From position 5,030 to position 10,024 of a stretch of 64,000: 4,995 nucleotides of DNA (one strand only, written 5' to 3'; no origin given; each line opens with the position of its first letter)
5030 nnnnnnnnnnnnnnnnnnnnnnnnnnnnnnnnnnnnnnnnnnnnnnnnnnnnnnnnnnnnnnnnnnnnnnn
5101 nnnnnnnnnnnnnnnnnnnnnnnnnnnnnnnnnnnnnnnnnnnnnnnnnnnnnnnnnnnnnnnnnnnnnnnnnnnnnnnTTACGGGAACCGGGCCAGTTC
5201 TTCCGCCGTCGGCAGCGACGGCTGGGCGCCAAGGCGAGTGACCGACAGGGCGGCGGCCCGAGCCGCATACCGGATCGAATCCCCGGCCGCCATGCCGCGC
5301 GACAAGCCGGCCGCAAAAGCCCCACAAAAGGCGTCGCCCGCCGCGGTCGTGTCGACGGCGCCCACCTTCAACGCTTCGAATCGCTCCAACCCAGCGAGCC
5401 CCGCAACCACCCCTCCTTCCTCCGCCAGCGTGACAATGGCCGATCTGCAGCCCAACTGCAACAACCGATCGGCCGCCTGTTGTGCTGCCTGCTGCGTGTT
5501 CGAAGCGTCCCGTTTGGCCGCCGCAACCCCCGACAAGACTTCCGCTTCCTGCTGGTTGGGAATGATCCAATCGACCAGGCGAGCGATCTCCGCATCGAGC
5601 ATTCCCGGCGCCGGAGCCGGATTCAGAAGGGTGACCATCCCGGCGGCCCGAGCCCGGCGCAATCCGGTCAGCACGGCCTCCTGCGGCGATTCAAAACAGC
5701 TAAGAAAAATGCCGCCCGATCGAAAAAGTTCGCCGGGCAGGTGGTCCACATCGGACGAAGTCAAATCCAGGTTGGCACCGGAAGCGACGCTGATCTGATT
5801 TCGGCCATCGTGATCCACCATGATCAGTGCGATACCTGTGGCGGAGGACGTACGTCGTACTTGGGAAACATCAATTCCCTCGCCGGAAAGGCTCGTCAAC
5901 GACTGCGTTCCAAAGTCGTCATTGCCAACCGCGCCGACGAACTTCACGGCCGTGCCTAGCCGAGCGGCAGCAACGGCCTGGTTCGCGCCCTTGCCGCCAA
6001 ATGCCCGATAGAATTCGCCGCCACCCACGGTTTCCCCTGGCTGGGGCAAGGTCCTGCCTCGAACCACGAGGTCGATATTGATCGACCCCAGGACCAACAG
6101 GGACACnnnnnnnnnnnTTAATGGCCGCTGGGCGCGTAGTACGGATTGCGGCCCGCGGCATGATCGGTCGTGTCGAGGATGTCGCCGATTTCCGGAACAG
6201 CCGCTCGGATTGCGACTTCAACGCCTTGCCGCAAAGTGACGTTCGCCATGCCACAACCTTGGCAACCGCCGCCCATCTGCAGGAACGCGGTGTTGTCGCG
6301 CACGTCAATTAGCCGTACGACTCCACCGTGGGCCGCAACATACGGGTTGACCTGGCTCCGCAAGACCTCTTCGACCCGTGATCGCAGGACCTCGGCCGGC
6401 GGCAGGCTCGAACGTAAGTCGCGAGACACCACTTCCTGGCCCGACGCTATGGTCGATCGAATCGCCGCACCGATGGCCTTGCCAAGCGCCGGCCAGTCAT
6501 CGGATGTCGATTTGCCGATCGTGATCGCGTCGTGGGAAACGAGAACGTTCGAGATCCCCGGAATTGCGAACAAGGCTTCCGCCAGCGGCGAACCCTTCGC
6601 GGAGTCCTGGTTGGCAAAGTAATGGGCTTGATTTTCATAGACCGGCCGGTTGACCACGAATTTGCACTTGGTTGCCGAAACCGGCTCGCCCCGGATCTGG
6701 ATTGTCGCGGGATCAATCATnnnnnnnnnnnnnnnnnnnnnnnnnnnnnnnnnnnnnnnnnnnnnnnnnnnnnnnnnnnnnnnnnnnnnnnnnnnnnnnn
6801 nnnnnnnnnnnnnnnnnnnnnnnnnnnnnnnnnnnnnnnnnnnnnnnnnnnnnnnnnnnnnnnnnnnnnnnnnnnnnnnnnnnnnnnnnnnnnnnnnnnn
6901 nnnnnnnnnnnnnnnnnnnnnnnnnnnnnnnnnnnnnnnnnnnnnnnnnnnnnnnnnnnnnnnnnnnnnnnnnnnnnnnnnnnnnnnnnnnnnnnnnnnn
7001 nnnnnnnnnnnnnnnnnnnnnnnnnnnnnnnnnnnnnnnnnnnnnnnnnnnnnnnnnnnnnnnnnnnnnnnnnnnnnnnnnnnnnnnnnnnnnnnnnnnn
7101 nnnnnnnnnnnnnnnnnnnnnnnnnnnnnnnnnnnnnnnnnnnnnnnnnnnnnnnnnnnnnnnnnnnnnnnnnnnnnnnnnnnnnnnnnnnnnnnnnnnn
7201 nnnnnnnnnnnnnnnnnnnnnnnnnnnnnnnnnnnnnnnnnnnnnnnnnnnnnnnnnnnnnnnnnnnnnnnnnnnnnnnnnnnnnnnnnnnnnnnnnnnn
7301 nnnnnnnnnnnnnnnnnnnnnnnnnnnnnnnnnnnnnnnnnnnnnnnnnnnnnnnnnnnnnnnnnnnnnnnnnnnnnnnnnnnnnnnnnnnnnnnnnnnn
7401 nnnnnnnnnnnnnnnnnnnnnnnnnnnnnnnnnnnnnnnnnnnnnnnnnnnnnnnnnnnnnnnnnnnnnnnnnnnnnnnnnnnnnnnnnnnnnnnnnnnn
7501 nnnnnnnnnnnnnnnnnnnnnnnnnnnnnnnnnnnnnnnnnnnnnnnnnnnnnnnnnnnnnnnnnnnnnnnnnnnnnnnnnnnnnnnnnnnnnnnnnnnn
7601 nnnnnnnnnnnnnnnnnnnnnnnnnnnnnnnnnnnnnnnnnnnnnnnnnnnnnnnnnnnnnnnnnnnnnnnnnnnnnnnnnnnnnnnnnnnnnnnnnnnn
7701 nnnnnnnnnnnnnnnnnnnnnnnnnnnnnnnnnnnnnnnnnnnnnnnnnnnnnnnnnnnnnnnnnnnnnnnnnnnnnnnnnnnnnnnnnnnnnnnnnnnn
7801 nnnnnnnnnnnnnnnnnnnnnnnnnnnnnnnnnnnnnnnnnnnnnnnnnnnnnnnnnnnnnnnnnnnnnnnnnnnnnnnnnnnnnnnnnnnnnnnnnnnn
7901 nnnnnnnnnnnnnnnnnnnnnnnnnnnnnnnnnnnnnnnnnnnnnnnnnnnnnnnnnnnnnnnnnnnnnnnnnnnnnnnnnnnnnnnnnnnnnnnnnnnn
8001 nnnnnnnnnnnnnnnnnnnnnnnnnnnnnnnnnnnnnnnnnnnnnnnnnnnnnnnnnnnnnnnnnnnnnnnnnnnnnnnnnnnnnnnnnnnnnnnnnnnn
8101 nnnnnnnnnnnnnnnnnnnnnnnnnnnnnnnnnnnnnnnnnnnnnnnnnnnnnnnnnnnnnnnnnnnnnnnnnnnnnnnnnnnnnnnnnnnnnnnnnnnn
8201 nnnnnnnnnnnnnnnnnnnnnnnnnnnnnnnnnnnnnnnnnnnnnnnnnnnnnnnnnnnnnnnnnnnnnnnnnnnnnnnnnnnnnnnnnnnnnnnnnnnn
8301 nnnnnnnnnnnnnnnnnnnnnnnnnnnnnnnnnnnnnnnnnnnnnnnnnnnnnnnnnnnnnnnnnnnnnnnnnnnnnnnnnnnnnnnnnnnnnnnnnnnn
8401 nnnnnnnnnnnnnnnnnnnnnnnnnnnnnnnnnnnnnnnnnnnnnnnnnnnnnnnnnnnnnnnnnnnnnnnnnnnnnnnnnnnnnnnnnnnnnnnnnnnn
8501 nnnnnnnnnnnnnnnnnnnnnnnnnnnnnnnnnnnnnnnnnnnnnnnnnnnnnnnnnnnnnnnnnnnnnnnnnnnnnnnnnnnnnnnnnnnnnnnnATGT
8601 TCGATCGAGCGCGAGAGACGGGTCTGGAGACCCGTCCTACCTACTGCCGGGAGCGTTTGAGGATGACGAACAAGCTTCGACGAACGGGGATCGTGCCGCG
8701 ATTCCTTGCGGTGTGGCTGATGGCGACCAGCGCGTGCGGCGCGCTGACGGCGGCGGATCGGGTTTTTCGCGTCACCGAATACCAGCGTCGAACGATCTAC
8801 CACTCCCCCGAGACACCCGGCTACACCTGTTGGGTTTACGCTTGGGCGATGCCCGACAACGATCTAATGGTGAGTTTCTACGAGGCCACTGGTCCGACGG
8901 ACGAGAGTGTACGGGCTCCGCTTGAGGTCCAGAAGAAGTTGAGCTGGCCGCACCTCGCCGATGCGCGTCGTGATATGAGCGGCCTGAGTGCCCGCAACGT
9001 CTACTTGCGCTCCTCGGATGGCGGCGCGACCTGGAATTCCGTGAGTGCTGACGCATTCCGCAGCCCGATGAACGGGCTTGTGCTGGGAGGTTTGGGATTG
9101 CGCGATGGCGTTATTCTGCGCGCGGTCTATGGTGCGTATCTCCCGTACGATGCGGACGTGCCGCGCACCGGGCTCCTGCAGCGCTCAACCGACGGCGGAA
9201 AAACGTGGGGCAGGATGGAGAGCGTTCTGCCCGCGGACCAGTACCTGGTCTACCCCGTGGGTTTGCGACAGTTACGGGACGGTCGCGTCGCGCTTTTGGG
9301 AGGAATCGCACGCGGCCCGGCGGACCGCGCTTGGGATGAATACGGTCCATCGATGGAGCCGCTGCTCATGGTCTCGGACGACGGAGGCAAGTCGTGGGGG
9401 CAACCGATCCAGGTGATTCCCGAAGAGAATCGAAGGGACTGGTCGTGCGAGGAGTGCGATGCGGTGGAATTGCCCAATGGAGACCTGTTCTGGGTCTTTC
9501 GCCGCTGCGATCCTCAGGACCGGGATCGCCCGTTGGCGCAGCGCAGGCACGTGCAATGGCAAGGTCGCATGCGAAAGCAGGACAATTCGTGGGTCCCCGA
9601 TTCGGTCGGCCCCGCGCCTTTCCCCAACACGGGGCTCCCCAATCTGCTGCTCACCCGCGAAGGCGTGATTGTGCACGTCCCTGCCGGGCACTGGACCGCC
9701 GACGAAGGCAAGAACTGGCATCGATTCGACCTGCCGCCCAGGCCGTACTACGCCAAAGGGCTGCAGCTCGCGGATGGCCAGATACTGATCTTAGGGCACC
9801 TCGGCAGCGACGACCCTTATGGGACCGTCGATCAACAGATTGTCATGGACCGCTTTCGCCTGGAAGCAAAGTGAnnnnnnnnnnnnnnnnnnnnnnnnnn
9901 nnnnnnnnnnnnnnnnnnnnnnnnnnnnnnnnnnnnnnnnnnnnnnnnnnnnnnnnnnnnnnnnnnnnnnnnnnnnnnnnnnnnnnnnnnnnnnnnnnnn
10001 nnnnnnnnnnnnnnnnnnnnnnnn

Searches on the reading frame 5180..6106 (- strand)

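Call 54: search_protein_families(library=pfam, proteins=[window:5180-6106:-], max_evalue=0.001)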
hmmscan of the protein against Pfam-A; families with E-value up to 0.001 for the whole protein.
window:5180-6106:- (308 aa): 2 families
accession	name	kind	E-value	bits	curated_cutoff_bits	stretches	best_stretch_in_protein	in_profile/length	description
PF00294.29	PfkB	-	8.8e-57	193.2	25.8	1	3-300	4-301/302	pfkB family carbohydrate kinase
PF08543.17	Phos_pyr_kin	-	1.6e-07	31.4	27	1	169-283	111-226/246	Phosphomethylpyrimidine kinase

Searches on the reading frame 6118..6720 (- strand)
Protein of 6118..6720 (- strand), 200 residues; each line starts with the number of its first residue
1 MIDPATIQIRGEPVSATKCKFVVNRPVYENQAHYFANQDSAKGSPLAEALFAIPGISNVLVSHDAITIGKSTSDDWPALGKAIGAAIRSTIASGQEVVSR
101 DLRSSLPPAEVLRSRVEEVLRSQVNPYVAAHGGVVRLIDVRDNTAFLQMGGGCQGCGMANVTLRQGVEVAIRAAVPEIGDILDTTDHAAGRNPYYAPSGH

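Call 54: search_protein_families(library=pfam, proteins=[window:6118-6720:-], max_evalue=0.001)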
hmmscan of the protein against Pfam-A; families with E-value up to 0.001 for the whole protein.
window:6118-6720:- (200 aa): 2 families
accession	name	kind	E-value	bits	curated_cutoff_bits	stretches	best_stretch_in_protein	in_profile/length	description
PF01106.22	NifU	-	7.2e-20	71.3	27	1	116-179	1-64/67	NifU-like domain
PF08712.16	Nfu_N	-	5.2e-15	55.7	27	1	18-94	11-88/88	Scaffold protein Nfu/NifU N terminal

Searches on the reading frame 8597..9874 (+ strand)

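Call 54: search_protein_families(library=pfam, proteins=[window:8597-9874:+], max_evalue=0.001)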
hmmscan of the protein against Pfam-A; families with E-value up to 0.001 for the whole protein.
window:8597-9874:+ (425 aa): 3 families
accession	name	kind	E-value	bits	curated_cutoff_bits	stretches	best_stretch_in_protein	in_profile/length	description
PF02012.26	BNR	-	5.7e-07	29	27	0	195-204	1-10/12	BNR/Asp-box repeat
PF13088.12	BNR_2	-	7.6e-07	29.2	31.4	1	127-308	74-232/277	BNR repeat-like domain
PF15902.12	Sortilin-Vps10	-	0.00087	18.6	33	0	365-384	48-67/446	Sortilin, neurotensin receptor 3,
